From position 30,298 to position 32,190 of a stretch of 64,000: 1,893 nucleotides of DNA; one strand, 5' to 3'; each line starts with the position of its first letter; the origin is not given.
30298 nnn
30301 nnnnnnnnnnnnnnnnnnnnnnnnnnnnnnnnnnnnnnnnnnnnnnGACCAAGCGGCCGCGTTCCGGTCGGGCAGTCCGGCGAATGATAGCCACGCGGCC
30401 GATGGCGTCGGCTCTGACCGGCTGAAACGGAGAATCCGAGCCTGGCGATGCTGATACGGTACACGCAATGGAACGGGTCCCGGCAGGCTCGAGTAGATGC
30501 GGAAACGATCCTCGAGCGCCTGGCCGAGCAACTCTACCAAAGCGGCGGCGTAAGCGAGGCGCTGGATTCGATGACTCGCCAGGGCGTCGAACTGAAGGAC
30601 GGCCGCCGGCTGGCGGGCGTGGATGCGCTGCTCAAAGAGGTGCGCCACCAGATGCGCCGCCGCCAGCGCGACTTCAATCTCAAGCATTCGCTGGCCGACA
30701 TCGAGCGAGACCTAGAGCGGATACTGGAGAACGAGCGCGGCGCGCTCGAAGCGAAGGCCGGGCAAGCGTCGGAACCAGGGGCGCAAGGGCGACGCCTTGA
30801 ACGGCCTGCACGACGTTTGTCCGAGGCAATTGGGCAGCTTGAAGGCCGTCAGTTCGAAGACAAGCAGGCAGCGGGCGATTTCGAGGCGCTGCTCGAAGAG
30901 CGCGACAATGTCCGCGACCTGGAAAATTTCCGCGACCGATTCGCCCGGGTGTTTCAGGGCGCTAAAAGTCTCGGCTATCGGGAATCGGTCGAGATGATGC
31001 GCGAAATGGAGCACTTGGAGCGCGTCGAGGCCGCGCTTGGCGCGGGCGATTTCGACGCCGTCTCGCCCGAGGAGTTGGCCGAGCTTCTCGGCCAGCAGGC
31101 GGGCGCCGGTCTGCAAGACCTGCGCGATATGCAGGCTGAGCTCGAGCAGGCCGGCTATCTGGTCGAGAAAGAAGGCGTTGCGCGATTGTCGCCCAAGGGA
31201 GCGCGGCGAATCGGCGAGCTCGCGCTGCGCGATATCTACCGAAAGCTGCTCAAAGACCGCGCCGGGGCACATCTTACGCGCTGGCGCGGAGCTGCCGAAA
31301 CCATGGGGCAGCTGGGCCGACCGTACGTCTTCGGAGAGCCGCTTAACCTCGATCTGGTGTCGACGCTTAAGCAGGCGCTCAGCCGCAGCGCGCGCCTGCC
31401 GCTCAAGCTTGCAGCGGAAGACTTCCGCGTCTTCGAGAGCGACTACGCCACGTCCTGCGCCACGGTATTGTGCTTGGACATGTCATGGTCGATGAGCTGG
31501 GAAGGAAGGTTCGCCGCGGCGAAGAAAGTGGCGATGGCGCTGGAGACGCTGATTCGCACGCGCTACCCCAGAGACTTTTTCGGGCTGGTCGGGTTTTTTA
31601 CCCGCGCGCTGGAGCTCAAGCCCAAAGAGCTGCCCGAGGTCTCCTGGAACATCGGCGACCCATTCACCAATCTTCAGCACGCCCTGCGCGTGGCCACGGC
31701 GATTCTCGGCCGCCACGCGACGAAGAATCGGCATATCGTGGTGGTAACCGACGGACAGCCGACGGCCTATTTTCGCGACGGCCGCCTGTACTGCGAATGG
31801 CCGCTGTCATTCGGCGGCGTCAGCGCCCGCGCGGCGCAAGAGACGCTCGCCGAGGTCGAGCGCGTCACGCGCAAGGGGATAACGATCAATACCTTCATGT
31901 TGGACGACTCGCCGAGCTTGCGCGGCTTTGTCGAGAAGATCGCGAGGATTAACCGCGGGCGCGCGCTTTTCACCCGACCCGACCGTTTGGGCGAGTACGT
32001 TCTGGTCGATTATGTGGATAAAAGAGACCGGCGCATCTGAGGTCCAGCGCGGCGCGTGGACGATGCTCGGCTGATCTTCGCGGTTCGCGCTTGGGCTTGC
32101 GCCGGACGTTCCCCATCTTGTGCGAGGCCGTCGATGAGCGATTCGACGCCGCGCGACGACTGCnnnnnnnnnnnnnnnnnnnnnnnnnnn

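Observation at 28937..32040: ChlI-like AAA+ ATPase plus VWA/MIDAS protein pair, probably co-transcribed with cmk-rpsA-ihfB-HIT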

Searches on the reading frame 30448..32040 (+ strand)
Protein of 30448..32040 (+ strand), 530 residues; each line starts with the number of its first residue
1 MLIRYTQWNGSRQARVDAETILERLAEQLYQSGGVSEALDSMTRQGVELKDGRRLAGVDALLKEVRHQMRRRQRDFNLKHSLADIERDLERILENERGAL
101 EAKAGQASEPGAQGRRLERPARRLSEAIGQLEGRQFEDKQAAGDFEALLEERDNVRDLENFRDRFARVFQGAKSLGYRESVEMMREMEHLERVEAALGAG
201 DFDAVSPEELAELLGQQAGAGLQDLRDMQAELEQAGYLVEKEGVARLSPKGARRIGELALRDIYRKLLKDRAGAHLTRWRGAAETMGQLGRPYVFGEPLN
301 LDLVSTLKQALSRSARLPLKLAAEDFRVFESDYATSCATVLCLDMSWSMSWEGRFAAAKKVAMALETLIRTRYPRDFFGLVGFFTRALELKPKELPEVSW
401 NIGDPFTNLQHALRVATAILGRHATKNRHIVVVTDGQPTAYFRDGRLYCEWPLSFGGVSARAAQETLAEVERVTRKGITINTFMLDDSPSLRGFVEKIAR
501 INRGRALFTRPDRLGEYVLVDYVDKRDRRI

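Call 7: search_protein_families(library=pfam, proteins=[window:30448-32040:+], max_evalue=0.01)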
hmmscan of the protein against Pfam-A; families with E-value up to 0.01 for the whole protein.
window:30448-32040:+ (530 aa): 1 family
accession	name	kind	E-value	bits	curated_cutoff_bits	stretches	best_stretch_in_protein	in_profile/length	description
PF13519.12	VWA_2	-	7.5e-08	33.4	27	1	339-437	1-107/107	von Willebrand factor type A domain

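Call 8: search_protein_families(library=ncbifam, proteins=[window:30448-32040:+], max_evalue=0.01)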
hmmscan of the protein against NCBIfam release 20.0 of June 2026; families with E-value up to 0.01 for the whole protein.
window:30448-32040:+ (530 aa): 1 family
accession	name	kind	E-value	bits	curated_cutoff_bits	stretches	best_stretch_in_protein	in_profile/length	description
TIGR02442.1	Cob-chelat-sub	hypoth_equivalog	3.6e-06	25.7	779.45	1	287-438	420-583/641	putative cobaltochelatase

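Call 10: search_solved_structures(query=window:30448-32040:+, max_evalue=0.1, show_alignments=1)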
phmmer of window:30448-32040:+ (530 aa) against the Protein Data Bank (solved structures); distinct sequences matched with E-value up to 0.1: 0.

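Call 11: search_protein_families(library=padloc, proteins=[window:30448-32040:+], max_evalue=0.01)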
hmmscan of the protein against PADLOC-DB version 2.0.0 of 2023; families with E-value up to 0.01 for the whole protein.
window:30448-32040:+ (530 aa): 0 families

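Call 16: find_homologous_proteins(query=window:30448-32040:+)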
Query window:30448-32040:+ (530 aa): 4040 proteins with E <= 0.001 among 8000 candidates; the best 120 are listed.
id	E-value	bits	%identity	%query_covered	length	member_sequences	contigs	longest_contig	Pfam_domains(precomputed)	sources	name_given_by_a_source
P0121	0.0e+0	1164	100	100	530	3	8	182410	PF13519.13,PF27098.1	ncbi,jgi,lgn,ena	jgi:uncharacterized protein with von Willebrand factor type A (vWA) domain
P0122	3.5e-287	971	83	100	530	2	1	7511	PF27532.1,PF13519.13,PF27098.1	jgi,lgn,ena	-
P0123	4.5e-274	928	80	100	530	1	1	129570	PF27532.1,PF13519.13,PF27098.1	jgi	jgi:uncharacterized protein with von Willebrand factor type A (vWA) domain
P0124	1.1e-261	887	75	100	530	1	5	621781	PF27532.1,PF13519.13,PF27098.1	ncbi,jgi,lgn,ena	jgi:uncharacterized protein with von Willebrand factor type A (vWA) domain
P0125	1.5e-227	775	67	100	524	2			PF27532.1,PF13519.13,PF27098.1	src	-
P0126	2.9e-212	724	61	100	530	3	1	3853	PF27532.1,PF13519.13,PF27098.1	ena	-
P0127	3.8e-211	720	60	99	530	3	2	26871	PF27532.1,PF13519.13,PF27098.1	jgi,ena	-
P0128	4.0e-211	720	60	100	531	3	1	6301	PF27532.1,PF13519.13,PF27098.1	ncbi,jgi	ncbi:MAG: VWA domain-containing protein [Candidatus Binataceae bacterium]|jgi:uncharacterized protei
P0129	2.5e-210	718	60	99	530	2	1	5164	PF27532.1,PF13519.13,PF27098.1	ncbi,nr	ncbi:MAG TPA: VWA domain-containing protein [Candidatus Binataceae bacterium]|nr:VWA domain-containi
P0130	2.6e-210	718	61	100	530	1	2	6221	PF27532.1,PF13519.13,PF27098.1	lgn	-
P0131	5.6e-209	713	61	99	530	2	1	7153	PF27532.1,PF13519.13,PF27098.1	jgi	jgi:uncharacterized protein with von Willebrand factor type A (vWA) domain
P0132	2.1e-208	711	60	99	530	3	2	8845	PF27532.1,PF13519.13,PF27098.1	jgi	jgi:uncharacterized protein with von Willebrand factor type A (vWA) domain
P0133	2.7e-208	711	61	100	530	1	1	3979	PF27532.1,PF13519.13,PF27098.1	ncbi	-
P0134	2.9e-208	711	60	100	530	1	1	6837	PF27532.1,PF13519.13,PF27098.1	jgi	jgi:uncharacterized protein with von Willebrand factor type A (vWA) domain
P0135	3.3e-208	711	61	99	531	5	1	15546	PF27532.1,PF13519.13,PF27098.1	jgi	jgi:uncharacterized protein with von Willebrand factor type A (vWA) domain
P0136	2.0e-207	708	59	100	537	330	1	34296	PF27532.1,PF13519.13,PF27098.1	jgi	jgi:uncharacterized protein with von Willebrand factor type A (vWA) domain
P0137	2.6e-207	708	60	99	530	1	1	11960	PF27532.1,PF13519.13,PF27098.1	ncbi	ncbi:MAG: VWA domain-containing protein [Candidatus Binataceae bacterium]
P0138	2.7e-207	708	60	100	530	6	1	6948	PF27532.1,PF13519.13,PF27098.1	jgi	-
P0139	2.9e-207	708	60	99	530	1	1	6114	PF27532.1,PF13519.13,PF27098.1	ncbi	-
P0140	2.9e-207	708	61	100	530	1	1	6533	PF27532.1,PF13519.13,PF27098.1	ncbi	-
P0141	8.4e-207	706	61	100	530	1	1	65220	PF27532.1,PF13519.13,PF27098.1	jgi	jgi:uncharacterized protein with von Willebrand factor type A (vWA) domain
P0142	9.0e-207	706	60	100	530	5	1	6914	PF27532.1,PF13519.13,PF27098.1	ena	-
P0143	1.7e-206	705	61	100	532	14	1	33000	PF27532.1,PF13519.13,PF27098.1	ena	-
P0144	1.9e-206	705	61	100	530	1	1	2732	PF27532.1,PF13519.13,PF27098.1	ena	-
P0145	2.3e-206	705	60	99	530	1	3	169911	PF27532.1,PF13519.13,PF27098.1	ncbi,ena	-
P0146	2.6e-206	705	60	100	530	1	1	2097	PF27532.1,PF13519.13,PF27098.1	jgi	jgi:uncharacterized protein with von Willebrand factor type A (vWA) domain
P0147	3.2e-206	704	59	99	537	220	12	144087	PF27532.1,PF13519.13,PF27098.1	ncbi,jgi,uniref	ncbi:MAG: VWA domain-containing protein [Candidatus Binatus sp.]|jgi:uncharacterized protein with vo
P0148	5.2e-206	704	60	100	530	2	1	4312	PF27532.1,PF13519.13,PF27098.1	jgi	jgi:uncharacterized protein with von Willebrand factor type A (vWA) domain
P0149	5.4e-206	703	59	99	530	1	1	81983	PF27532.1,PF13519.13,PF27098.1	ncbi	-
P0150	9.0e-206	703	59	99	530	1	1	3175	PF27532.1,PF13519.13,PF27098.1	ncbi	ncbi:MAG: VWA domain-containing protein [Candidatus Binataceae bacterium]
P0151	1.2e-205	702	59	99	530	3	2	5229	PF27532.1,PF13519.13,PF27098.1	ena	-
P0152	1.2e-205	702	60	99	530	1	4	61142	PF27532.1,PF13519.13,PF27098.1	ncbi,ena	-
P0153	1.2e-205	702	59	100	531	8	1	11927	PF27532.1,PF13519.13,PF27098.1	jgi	jgi:uncharacterized protein with von Willebrand factor type A (vWA) domain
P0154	1.6e-205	702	59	100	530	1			PF27532.1,PF13519.13,PF27098.1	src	-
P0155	2.1e-205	702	59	99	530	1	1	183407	PF27532.1,PF13519.13,PF27098.1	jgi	jgi:uncharacterized protein with von Willebrand factor type A (vWA) domain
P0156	2.2e-205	701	59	99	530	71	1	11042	PF27532.1,PF13519.13,PF27098.1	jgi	jgi:uncharacterized protein with von Willebrand factor type A (vWA) domain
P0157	2.8e-205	701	59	100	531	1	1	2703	PF27532.1,PF13519.13,PF27098.1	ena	-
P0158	3.3e-205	701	60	100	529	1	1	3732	PF27532.1,PF13519.13,PF27098.1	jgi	jgi:uncharacterized protein with von Willebrand factor type A (vWA) domain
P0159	3.9e-205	701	59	100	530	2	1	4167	PF27532.1,PF13519.13,PF27098.1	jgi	-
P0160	4.5e-205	700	59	100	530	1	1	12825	PF27532.1,PF13519.13,PF27098.1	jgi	jgi:uncharacterized protein with von Willebrand factor type A (vWA) domain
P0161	6.1e-205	700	59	100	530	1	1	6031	PF27532.1,PF13519.13,PF27098.1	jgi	jgi:uncharacterized protein with von Willebrand factor type A (vWA) domain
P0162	7.2e-205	700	59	100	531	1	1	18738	PF27532.1,PF13519.13,PF27098.1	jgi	jgi:uncharacterized protein with von Willebrand factor type A (vWA) domain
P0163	7.3e-205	700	60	100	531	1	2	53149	PF27532.1,PF13519.13,PF27098.1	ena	-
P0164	8.1e-205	700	58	100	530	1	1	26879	PF27532.1,PF13519.13,PF27098.1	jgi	jgi:uncharacterized protein with von Willebrand factor type A (vWA) domain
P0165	8.2e-205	700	59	100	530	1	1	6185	PF27532.1,PF13519.13,PF27098.1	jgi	jgi:uncharacterized protein with von Willebrand factor type A (vWA) domain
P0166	9.7e-205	699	60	100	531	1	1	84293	PF27532.1,PF13519.13,PF27098.1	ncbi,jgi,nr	ncbi:MAG TPA: VWA domain-containing protein [Candidatus Binataceae bacterium]|nr:VWA domain-containi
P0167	1.0e-204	699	59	100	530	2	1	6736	PF27532.1,PF13519.13,PF27098.1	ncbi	-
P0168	1.1e-204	699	59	99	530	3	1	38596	PF27532.1,PF13519.13,PF27098.1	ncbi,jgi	jgi:uncharacterized protein with von Willebrand factor type A (vWA) domain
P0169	1.3e-204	699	60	99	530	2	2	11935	PF27532.1,PF13519.13,PF27098.1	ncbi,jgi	-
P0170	1.3e-204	699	59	99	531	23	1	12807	PF27532.1,PF13519.13,PF27098.1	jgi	jgi:uncharacterized protein with von Willebrand factor type A (vWA) domain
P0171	1.4e-204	699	59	99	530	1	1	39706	PF27532.1,PF13519.13,PF27098.1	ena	-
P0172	1.4e-204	699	59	100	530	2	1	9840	PF27532.1,PF13519.13,PF27098.1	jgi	jgi:uncharacterized protein with von Willebrand factor type A (vWA) domain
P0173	1.5e-204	699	59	99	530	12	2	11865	PF27532.1,PF13519.13,PF27098.1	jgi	-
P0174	1.6e-204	699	60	99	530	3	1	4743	PF27532.1,PF13519.13,PF27098.1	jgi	jgi:uncharacterized protein with von Willebrand factor type A (vWA) domain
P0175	1.7e-204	699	59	100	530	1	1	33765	PF27532.1,PF13519.13,PF27098.1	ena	-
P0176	1.8e-204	698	59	100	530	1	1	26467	PF27532.1,PF13519.13,PF27098.1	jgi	-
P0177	1.8e-204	698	59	99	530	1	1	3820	PF27532.1,PF13519.13,PF27098.1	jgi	jgi:uncharacterized protein with von Willebrand factor type A (vWA) domain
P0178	2.1e-204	698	59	99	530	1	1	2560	PF27532.1,PF13519.13,PF27098.1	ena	-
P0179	2.2e-204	698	60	99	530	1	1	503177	PF27532.1,PF13519.13,PF27098.1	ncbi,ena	-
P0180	2.3e-204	698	59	99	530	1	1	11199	PF27532.1,PF13519.13,PF27098.1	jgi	-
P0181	2.7e-204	698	59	100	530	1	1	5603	PF27532.1,PF13519.13,PF27098.1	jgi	jgi:uncharacterized protein with von Willebrand factor type A (vWA) domain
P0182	3.3e-204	698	59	100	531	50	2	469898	PF27532.1,PF13519.13,PF27098.1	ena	-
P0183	3.5e-204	698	60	99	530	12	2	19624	PF27532.1,PF13519.13,PF27098.1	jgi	-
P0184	3.6e-204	697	60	100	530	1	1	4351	PF27532.1,PF13519.13,PF27098.1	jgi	jgi:uncharacterized protein with von Willebrand factor type A (vWA) domain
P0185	3.9e-204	697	59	100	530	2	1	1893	PF27532.1,PF13519.13,PF27098.1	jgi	jgi:uncharacterized protein with von Willebrand factor type A (vWA) domain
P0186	3.9e-204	697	59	100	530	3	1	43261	PF27532.1,PF13519.13,PF27098.1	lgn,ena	-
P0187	4.0e-204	697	58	100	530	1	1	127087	PF27532.1,PF13519.13,PF27098.1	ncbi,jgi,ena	jgi:uncharacterized protein with von Willebrand factor type A (vWA) domain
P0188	4.4e-204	697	59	99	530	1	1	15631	PF27532.1,PF13519.13,PF27098.1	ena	-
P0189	5.5e-204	697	58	100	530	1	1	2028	PF27532.1,PF13519.13,PF27098.1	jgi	jgi:uncharacterized protein with von Willebrand factor type A (vWA) domain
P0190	6.0e-204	697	60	100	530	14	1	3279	PF27532.1,PF13519.13,PF27098.1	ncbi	-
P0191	6.1e-204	697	59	100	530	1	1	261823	PF27532.1,PF13519.13,PF27098.1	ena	-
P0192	6.6e-204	697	58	100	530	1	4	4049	PF27532.1,PF13519.13,PF27098.1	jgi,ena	jgi:uncharacterized protein with von Willebrand factor type A (vWA) domain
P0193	7.8e-204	696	59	100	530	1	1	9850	PF27532.1,PF13519.13,PF27098.1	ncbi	ncbi:MAG TPA: VWA domain-containing protein [Candidatus Binataceae bacterium]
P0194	7.8e-204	696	58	100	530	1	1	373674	PF27532.1,PF13519.13,PF27098.1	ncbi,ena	-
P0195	8.1e-204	696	58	99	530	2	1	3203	PF27532.1,PF13519.13,PF27098.1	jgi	jgi:uncharacterized protein with von Willebrand factor type A (vWA) domain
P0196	8.5e-204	696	59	100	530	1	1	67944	PF27532.1,PF13519.13,PF27098.1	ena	-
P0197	9.0e-204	696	59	99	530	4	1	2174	PF27532.1,PF13519.13,PF27098.1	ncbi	-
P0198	9.7e-204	696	58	100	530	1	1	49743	PF27532.1,PF13519.13,PF27098.1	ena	-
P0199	1.5e-203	695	58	100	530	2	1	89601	PF27532.1,PF13519.13,PF27098.1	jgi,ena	-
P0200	1.6e-203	695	59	100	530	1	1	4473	PF27532.1,PF13519.13,PF27098.1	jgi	jgi:uncharacterized protein with von Willebrand factor type A (vWA) domain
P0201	2.0e-203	695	59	99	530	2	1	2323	PF27532.1,PF13519.13,PF27098.1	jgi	jgi:uncharacterized protein with von Willebrand factor type A (vWA) domain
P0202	2.1e-203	695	59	99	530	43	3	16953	PF27532.1,PF13519.13,PF27098.1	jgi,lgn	-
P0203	2.2e-203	695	60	100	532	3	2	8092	PF27532.1,PF13519.13,PF27098.1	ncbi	-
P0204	3.0e-203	694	60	100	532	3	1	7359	PF27532.1,PF13519.13,PF27098.1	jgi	jgi:uncharacterized protein with von Willebrand factor type A (vWA) domain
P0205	3.6e-203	694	59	100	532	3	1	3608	PF27532.1,PF13519.13,PF27098.1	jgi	jgi:uncharacterized protein with von Willebrand factor type A (vWA) domain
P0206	4.2e-203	694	59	100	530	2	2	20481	PF27532.1,PF13519.13,PF27098.1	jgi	jgi:uncharacterized protein with von Willebrand factor type A (vWA) domain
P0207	4.3e-203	694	59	100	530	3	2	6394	PF27532.1,PF13519.13,PF27098.1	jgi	jgi:uncharacterized protein with von Willebrand factor type A (vWA) domain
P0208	4.4e-203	694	59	99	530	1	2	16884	PF27532.1,PF13519.13,PF27098.1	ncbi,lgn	-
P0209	5.1e-203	694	58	100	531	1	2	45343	PF27532.1,PF13519.13,PF27098.1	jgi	jgi:uncharacterized protein with von Willebrand factor type A (vWA) domain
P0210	5.6e-203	694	59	99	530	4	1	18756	PF27532.1,PF13519.13,PF27098.1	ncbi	ncbi:MAG: VWA domain-containing protein [Candidatus Binatales bacterium]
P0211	1.0e-202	693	59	100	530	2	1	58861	PF27532.1,PF13519.13,PF27098.1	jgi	jgi:uncharacterized protein with von Willebrand factor type A (vWA) domain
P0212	1.0e-202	693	58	99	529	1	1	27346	PF27532.1,PF13519.13,PF27098.1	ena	-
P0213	1.0e-202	693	59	99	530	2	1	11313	PF27532.1,PF13519.13,PF27098.1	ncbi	-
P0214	1.1e-202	693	58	99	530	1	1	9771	PF27532.1,PF13519.13,PF27098.1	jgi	-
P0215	1.7e-202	692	59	99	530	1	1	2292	PF27532.1,PF13519.13,PF27098.1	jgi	-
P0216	2.0e-202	692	59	100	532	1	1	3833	PF27532.1,PF13519.13,PF27098.1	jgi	jgi:uncharacterized protein with von Willebrand factor type A (vWA) domain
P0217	2.2e-202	692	59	99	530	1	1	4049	PF27532.1,PF13519.13,PF27098.1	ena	-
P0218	2.6e-202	691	59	99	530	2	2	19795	PF27532.1,PF13519.13,PF27098.1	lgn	-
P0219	2.6e-202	691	59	100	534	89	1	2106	PF27532.1,PF13519.13,PF27098.1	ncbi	-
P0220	2.6e-202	691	59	99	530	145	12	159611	PF27532.1,PF13519.13,PF27098.1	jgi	jgi:uncharacterized protein with von Willebrand factor type A (vWA) domain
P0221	3.1e-202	691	59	100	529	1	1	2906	PF27532.1,PF13519.13,PF27098.1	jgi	jgi:uncharacterized protein with von Willebrand factor type A (vWA) domain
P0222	3.6e-202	691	60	100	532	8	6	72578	PF27532.1,PF13519.13,PF27098.1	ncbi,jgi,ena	-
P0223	3.9e-202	691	59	99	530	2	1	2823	PF27532.1,PF13519.13,PF27098.1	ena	-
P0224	3.9e-202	691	58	99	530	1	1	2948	PF27532.1,PF13519.13,PF27098.1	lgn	-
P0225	5.6e-202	690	58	100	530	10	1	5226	PF27532.1,PF13519.13,PF27098.1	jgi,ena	-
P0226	6.8e-202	690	58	100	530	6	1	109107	PF27532.1,PF13519.13,PF27098.1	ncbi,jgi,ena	jgi:uncharacterized protein with von Willebrand factor type A (vWA) domain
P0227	7.3e-202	690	58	99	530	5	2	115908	PF27532.1,PF13519.13,PF27098.1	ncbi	-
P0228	1.0e-201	689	58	99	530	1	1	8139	PF27532.1,PF13519.13,PF27098.1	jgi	jgi:uncharacterized protein with von Willebrand factor type A (vWA) domain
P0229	1.2e-201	689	59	99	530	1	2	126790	PF27532.1,PF13519.13,PF27098.1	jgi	jgi:uncharacterized protein with von Willebrand factor type A (vWA) domain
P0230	1.2e-201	689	58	100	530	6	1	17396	PF27532.1,PF13519.13,PF27098.1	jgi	jgi:uncharacterized protein with von Willebrand factor type A (vWA) domain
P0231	1.5e-201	689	58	99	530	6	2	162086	PF27532.1,PF13519.13,PF27098.1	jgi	jgi:uncharacterized protein with von Willebrand factor type A (vWA) domain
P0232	2.1e-201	688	59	99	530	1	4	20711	PF27532.1,PF13519.13,PF27098.1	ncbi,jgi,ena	-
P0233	2.6e-201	688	57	100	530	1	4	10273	PF27532.1,PF13519.13,PF27098.1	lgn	-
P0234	3.0e-201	688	59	99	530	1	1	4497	PF27532.1,PF13519.13,PF27098.1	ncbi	-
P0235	3.5e-201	688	59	100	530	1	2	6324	PF27532.1,PF13519.13,PF27098.1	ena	-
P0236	5.2e-201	687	59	99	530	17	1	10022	PF27532.1,PF13519.13,PF27098.1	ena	-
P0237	7.6e-201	686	59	99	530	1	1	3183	PF27532.1,PF13519.13,PF27098.1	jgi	jgi:uncharacterized protein with von Willebrand factor type A (vWA) domain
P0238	8.2e-201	686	58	99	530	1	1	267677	PF27532.1,PF13519.13,PF27098.1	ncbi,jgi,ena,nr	ncbi:MAG TPA: VWA domain-containing protein [Candidatus Binataceae bacterium]|nr:VWA domain-containi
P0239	1.2e-200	686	60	99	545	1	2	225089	PF27532.1,PF13519.13,PF27098.1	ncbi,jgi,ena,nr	ncbi:MAG TPA: VWA domain-containing protein [Candidatus Binataceae bacterium]|nr:VWA domain-containi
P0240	1.6e-200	685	58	100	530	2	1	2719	PF27532.1,PF13519.13,PF27098.1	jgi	jgi:uncharacterized protein with von Willebrand factor type A (vWA) domain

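Call 21: find_encoding_contigs(protein=P0121, flank=10000, max_places=3)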
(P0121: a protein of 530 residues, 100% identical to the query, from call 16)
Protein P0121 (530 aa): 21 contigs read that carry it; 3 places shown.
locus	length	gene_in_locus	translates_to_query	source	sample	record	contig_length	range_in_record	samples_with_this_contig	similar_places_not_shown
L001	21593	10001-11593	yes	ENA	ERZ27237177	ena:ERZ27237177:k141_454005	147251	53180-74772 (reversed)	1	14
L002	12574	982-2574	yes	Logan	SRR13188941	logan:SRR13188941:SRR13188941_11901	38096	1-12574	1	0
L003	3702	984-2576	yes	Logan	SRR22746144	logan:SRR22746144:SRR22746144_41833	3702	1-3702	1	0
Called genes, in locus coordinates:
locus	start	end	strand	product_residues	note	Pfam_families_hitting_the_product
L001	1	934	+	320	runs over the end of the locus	PF01745:IPT (weak), PF01715:IPPT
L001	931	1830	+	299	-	PF03255:ACCA, PF01039:Carboxyl_trans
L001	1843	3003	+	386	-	PF01817:CM_2, PF00800:PDT, PF01842:ACT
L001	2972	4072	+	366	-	PF00155:Aminotran_1_2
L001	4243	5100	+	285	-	PF03446:NAD_binding_2 (weak), PF03807:F420_oxidored (weak), PF02153:PDH_N, PF20463:PDH_C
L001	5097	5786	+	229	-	PF02224:Cytidylate_kin, PF13189:Cytidylate_kin2 (weak), PF13238:AAA_18 (faint), PF13207:AAA_17 (weak)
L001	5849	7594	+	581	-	PF00575:S1 (weak), PF00575:S1, PF23459:S1_RRP5 (weak), PF00575:S1, PF23459:S1_RRP5 (weak), PF00575:S1, PF23459:S1_RRP5 (weak), PF00575:S1, +6 more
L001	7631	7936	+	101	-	PF00216:Bac_DNA_binding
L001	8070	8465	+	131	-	PF01230:HIT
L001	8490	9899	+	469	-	PF01078:Mg_chelatase (faint), PF07728:AAA_5 (faint)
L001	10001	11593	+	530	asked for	PF27098:Rv0959_3rd, PF13519:VWA_2 (weak)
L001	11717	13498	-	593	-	PF17297:PEPCK_N, PF00821:PEPCK_GTP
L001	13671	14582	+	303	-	PF12146:Hydrolase_4, PF12697:Abhydrolase_6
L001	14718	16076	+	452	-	PF01425:Amidase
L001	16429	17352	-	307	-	PF00483:NTP_transferase, PF12804:NTP_transf_3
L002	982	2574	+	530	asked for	PF27098:Rv0959_3rd, PF13519:VWA_2 (weak)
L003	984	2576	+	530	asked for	PF27098:Rv0959_3rd, PF13519:VWA_2 (weak)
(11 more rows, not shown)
